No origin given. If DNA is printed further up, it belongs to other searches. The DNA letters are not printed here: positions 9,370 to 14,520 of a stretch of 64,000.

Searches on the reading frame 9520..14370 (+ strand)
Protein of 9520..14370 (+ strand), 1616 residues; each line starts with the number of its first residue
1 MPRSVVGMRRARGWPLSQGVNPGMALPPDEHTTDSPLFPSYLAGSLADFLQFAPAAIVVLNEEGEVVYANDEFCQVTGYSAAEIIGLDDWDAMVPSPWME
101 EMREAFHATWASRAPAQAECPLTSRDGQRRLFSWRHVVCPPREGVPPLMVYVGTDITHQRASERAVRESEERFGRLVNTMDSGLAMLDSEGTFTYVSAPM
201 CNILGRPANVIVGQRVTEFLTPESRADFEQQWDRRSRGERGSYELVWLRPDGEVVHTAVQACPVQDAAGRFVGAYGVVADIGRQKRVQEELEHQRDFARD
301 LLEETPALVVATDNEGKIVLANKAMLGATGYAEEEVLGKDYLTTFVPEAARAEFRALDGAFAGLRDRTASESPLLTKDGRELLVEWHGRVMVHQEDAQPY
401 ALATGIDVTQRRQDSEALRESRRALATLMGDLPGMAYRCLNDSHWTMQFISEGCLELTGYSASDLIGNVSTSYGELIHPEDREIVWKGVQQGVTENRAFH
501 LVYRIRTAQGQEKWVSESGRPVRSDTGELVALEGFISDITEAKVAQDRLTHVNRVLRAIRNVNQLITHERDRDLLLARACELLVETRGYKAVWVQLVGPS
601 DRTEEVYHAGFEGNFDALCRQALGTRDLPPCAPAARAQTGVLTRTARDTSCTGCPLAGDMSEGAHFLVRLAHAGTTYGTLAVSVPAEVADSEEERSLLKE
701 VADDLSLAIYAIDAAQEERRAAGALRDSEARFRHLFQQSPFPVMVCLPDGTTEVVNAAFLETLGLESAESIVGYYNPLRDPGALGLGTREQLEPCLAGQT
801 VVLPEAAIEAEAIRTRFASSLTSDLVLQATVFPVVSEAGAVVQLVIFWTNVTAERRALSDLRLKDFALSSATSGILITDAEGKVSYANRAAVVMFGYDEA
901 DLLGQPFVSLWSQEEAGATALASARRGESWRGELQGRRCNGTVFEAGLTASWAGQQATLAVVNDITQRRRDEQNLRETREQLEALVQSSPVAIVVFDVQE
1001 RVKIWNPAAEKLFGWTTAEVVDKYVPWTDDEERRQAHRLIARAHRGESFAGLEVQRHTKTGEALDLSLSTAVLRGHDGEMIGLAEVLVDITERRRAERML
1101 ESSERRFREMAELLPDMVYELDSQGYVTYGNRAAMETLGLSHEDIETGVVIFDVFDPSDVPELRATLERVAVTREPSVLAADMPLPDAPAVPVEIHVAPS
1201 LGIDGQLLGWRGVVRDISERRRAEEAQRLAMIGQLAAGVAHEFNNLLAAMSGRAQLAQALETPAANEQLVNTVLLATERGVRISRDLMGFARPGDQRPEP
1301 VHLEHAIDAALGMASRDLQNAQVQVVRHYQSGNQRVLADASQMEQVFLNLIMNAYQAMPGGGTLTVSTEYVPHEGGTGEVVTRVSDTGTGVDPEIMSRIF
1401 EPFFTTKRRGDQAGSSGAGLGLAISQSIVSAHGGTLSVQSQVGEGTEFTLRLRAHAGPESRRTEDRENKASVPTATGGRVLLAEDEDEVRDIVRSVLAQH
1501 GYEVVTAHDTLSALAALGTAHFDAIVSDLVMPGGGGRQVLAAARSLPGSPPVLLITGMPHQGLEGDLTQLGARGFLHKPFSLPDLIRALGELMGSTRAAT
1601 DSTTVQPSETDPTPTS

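Call 72: search_protein_families(library=pfam, proteins=[window:9520-14370:+], max_evalue=0.00001)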
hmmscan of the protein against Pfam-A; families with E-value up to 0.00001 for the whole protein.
window:9520-14370:+ (1616 aa): 12 families
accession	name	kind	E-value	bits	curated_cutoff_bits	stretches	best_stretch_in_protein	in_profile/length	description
PF00989.32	PAS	-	1.6e-79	263.7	22.6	6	172-281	2-113/113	PAS fold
PF08448.16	PAS_4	-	2.8e-78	259.7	23.1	5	179-286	3-110/110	PAS fold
PF13426.13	PAS_9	-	1.6e-76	253.6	27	7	183-281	3-101/103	PAS domain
PF08447.18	PAS_3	-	8.5e-51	170.6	25.6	1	449-535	3-88/89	PAS fold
PF13188.13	PAS_8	-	5.6e-50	166.1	21.8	0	47-91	4-46/65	PAS domain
PF02518.31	HATPase_c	-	3.8e-25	88.9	26.4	1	1339-1454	2-109/111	Histidine kinase-, DNA gyrase B-, and HSP90-like ATPase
PF00072.30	Response_reg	-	1.1e-18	67.9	30.2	1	1480-1589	1-110/111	Response regulator receiver domain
PF12860.13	PAS_7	-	1e-13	51.8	27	0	992-1097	7-114/115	PAS fold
PF24820.1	Diguanyl_cycl_sensor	-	2.5e-10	40.7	28.1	0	176-232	1-57/109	Diguanylate cyclase-like sensor domain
PF13596.12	PAS_10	-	5.5e-09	37.1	22.1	0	176-281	4-105/106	PAS domain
PF00512.31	HisKA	-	1.1e-07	32.2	26.9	1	1233-1294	3-64/66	His Kinase A (phospho-acceptor) domain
PF13185.12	GAF_2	-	6.4e-06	26.9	28.6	0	570-709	2-135/136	GAF domain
